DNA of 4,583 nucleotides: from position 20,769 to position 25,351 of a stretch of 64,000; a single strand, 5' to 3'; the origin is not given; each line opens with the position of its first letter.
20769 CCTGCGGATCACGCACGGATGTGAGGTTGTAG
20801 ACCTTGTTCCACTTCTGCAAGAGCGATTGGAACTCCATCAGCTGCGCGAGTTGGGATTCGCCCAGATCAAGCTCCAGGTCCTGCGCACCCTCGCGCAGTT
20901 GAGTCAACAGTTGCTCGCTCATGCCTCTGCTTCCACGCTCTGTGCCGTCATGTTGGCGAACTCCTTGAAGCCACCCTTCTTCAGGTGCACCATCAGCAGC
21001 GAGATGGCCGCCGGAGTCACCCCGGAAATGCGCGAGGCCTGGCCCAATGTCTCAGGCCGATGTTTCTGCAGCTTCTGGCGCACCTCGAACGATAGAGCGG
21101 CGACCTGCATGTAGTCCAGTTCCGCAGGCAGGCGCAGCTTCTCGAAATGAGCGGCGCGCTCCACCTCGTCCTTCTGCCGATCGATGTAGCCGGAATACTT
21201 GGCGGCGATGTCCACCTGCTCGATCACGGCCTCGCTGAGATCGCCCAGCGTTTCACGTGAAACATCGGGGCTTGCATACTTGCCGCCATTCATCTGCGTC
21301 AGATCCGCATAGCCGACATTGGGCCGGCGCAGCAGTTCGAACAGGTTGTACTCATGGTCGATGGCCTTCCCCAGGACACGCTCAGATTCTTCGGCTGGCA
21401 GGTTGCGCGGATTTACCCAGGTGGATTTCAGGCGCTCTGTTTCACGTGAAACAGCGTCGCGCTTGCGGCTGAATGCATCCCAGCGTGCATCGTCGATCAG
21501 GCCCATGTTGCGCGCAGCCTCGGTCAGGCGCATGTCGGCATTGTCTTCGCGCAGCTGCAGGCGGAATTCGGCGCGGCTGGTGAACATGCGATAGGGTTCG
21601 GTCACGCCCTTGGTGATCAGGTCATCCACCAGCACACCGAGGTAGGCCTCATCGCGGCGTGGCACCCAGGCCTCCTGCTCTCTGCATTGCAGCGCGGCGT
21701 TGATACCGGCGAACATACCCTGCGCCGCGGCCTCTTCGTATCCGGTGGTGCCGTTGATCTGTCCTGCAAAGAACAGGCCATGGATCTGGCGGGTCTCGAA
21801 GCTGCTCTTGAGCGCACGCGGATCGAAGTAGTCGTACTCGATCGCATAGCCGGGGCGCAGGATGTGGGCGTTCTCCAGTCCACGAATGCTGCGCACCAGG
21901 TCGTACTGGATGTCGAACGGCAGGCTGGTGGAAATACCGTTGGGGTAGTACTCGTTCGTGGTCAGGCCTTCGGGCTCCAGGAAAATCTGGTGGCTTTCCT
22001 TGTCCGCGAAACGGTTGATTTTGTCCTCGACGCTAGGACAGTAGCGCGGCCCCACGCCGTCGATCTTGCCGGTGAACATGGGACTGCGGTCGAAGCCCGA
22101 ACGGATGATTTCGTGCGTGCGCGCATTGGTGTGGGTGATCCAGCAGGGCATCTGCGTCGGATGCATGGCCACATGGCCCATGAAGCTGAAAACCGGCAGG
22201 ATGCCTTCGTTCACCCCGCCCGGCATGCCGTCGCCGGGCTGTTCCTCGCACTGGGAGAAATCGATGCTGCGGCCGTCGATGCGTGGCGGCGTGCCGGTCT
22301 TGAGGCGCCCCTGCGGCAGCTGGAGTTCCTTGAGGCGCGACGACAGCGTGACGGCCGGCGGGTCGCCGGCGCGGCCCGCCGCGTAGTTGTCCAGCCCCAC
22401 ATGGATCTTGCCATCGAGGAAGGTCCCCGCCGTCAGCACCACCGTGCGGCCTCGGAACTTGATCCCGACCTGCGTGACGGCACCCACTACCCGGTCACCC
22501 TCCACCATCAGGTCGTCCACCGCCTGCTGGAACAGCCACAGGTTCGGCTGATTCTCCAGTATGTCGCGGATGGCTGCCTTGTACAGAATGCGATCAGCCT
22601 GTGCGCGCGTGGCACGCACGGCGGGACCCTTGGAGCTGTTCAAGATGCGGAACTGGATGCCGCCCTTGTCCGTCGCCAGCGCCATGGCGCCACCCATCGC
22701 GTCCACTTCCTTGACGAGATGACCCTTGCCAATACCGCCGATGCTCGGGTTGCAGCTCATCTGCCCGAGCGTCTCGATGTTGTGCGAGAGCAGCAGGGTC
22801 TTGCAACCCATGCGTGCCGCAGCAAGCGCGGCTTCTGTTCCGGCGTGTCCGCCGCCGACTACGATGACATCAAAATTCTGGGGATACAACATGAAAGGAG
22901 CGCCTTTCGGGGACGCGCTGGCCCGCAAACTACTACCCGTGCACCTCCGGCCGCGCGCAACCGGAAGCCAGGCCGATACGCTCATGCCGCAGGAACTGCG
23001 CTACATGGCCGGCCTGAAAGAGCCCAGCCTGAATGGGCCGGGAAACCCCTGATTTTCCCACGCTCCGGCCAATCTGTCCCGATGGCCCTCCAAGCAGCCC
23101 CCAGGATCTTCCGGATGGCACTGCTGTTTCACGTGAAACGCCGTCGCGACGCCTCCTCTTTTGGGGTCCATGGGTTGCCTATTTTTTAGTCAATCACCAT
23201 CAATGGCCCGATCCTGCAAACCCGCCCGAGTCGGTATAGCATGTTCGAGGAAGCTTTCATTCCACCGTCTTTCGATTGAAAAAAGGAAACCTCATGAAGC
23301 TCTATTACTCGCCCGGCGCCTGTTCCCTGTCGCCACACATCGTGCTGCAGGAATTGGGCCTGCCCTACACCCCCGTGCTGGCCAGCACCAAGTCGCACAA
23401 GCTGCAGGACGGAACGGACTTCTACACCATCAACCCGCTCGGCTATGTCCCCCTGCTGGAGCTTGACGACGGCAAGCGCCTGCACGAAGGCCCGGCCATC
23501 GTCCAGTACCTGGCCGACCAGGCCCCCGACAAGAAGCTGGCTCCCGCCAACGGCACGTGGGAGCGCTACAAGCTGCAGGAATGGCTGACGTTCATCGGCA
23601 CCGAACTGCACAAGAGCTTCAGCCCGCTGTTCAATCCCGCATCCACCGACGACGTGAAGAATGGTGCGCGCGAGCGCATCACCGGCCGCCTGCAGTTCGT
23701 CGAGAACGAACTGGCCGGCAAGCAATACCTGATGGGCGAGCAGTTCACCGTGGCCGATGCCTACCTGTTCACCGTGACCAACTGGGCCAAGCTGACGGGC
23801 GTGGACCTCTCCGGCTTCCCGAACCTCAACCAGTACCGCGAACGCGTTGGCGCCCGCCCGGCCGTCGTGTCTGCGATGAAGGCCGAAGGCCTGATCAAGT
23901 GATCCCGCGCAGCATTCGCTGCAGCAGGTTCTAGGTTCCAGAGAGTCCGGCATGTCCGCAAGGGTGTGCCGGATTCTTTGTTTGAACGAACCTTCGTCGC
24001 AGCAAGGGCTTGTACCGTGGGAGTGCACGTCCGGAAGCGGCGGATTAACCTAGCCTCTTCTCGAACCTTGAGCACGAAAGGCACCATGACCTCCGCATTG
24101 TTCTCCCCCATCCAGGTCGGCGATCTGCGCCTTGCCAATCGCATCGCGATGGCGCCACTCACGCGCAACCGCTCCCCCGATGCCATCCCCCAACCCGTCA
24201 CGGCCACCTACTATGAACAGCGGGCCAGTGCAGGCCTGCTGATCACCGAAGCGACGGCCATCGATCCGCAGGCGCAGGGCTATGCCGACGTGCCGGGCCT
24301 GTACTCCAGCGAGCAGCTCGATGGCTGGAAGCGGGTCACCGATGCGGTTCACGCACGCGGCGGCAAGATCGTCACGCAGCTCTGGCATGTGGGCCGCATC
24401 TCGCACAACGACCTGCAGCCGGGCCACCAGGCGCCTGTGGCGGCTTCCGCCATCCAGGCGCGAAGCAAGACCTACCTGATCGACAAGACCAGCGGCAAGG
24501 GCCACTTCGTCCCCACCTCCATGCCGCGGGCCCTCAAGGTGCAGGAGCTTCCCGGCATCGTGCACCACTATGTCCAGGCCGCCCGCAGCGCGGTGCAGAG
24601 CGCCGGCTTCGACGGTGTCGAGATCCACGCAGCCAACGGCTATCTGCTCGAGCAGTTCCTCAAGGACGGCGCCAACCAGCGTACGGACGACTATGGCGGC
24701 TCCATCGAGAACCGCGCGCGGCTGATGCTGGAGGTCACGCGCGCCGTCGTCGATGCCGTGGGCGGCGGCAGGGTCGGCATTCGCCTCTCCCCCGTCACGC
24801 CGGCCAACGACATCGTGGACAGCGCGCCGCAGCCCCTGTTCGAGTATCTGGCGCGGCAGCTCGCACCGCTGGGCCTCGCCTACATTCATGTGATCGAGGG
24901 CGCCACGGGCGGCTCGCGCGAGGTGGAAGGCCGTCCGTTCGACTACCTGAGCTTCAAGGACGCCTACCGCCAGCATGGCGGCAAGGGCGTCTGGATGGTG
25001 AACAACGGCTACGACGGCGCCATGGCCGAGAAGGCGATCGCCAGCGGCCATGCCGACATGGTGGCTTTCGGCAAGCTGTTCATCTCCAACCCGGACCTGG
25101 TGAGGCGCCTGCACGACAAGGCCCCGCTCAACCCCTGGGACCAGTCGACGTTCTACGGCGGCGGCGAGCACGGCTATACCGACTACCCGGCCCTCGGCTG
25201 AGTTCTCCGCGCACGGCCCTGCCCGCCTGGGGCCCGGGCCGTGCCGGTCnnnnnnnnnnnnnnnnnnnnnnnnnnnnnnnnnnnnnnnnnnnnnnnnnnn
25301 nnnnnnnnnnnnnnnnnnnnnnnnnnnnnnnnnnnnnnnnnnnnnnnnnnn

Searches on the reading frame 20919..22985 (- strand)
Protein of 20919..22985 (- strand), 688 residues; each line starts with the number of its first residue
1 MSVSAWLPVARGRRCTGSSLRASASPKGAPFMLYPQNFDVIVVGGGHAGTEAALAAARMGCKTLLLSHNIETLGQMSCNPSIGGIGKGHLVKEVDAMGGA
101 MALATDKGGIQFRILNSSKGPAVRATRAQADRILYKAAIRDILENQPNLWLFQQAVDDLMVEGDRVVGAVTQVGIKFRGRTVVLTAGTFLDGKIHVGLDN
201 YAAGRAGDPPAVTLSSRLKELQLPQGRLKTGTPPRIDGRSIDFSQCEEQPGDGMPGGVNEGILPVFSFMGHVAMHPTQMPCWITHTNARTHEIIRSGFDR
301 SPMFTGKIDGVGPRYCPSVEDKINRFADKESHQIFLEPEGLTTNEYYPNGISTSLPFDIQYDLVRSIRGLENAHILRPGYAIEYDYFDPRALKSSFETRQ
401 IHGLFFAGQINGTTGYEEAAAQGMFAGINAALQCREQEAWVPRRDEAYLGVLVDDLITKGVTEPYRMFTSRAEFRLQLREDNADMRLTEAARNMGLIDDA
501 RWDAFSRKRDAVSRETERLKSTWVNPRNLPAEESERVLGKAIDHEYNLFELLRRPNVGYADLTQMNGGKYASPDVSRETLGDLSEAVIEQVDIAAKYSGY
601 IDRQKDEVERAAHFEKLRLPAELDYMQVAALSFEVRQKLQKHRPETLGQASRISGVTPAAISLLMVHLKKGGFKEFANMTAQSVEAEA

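Call 24: search_protein_families(library=pfam, proteins=[window:20919-22985:-])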
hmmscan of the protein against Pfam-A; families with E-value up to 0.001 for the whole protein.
window:20919-22985:- (688 aa): 7 families
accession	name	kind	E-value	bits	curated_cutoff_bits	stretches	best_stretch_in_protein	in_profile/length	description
PF01134.28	GIDA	-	8e-168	558.9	22.1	1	39-437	1-390/391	Glucose inhibited division protein A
PF13932.14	SAM_GIDA_C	-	6.1e-26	90.4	27.1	1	610-665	2-57/57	tRNA modifying enzyme MnmG/GidA C-terminal helical bundle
PF21680.2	GIDA_C_1st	-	7.8e-25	87.9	24.7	1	499-605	1-96/96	tRNA modifying enzyme MnmG/GidA C-terminal helical domain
PF12831.13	FAD_oxidored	-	5.8e-10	39.5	27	1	39-191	1-142/416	FAD dependent oxidoreductase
PF07992.20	Pyr_redox_2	-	5.4e-05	23.2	26.1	1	38-68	1-32/291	Pyridine nucleotide-disulphide oxidoreductase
PF00890.30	FAD_binding_2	-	5.9e-05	22.9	20.4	1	39-69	1-31/414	FAD binding domain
PF01262.27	AlaDh_PNT_C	-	0.00036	20.5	23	1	39-76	30-67/214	Alanine dehydrogenase/PNT, C-terminal domain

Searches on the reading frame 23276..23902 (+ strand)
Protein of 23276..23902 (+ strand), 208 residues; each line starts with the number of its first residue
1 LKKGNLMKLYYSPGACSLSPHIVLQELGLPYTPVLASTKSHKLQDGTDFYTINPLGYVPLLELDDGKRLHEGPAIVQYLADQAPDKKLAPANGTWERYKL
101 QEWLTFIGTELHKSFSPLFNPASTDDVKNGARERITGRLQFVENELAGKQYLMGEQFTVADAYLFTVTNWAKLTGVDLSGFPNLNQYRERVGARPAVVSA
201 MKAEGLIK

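Call 24: search_protein_families(library=pfam, proteins=[window:23276-23902:+])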
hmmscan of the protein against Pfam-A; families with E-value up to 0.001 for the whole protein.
window:23276-23902:+ (208 aa): 7 families
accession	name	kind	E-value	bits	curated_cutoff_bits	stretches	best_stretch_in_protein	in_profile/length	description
PF00043.30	GST_C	-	7.6e-15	55.4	20.7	1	109-195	4-93/93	Glutathione S-transferase, C-terminal domain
PF13410.11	GST_C_2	-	3.7e-10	40.2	24.9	1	128-190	4-69/69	Glutathione S-transferase, C-terminal domain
PF13409.12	GST_N_2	-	2.6e-09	38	25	1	16-82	4-70/70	Glutathione S-transferase, N-terminal domain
PF14497.11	GST_C_3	-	2.3e-08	34.6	21.6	1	128-198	24-98/104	Glutathione S-transferase, C-terminal domain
PF13417.12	GST_N_3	-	3.9e-08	34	22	1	21-86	14-74/75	Glutathione S-transferase, N-terminal domain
PF02798.26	GST_N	-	1.3e-07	32.2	20.9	1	7-80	3-75/76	Glutathione S-transferase, N-terminal domain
PF17171.9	GST_C_6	-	0.00033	20.8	28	0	139-191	5-64/64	Glutathione S-transferase, C-terminal domain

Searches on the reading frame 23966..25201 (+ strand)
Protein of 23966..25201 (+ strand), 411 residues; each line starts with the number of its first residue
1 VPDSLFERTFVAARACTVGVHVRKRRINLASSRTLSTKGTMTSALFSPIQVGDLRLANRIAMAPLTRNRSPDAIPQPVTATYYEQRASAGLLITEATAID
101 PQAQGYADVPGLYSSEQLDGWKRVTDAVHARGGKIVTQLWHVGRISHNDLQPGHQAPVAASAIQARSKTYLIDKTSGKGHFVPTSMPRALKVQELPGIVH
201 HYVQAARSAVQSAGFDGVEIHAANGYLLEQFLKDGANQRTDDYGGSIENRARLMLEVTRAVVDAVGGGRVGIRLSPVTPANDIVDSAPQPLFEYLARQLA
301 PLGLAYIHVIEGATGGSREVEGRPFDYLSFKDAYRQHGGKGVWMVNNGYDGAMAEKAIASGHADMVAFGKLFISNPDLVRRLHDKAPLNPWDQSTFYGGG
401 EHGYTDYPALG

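Call 24: search_protein_families(library=pfam, proteins=[window:23966-25201:+])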
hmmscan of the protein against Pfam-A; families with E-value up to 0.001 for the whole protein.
window:23966-25201:+ (411 aa): 1 family
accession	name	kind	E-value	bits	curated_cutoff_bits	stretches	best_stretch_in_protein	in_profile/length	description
PF00724.26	Oxidored_FMN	-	1.1e-81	275.2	27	1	45-388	2-341/342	NADH:flavin oxidoreductase / NADH oxidase family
